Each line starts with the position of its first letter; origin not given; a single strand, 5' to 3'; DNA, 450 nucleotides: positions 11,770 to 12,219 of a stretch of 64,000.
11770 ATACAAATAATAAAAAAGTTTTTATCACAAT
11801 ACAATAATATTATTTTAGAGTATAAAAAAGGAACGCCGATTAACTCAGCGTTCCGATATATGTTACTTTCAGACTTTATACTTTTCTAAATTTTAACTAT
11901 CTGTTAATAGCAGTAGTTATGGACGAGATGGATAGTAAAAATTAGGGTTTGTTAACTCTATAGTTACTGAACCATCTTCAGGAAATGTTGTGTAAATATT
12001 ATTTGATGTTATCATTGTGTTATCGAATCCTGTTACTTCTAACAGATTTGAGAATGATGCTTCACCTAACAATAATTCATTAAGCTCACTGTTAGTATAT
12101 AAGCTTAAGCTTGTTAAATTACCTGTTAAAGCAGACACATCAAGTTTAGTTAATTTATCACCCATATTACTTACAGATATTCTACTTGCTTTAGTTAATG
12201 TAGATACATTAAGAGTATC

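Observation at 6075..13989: Tandem array of three paralogous eukaryote-like LRR lipoproteins sharing a two-Cys cap and a C-terminal module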

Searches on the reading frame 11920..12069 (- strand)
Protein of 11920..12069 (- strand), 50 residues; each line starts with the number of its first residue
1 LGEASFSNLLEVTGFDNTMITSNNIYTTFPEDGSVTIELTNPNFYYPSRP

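Call 85: search_protein_families(library=pfam, proteins=[window:11920-12069:-], max_evalue=10)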
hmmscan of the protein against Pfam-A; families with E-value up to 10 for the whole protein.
seq(50 aa): 1 family
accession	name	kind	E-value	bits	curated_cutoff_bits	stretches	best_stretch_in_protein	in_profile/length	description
PF25344.1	PH_LRR1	-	0.15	12.6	27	1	23-43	63-83/119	LRR1 pleckstrin homology domain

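Call 86: search_protein_families(library=ncbifam, proteins=[window:11920-12069:-], max_evalue=10)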
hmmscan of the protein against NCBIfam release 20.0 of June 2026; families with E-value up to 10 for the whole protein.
seq(50 aa): 0 families
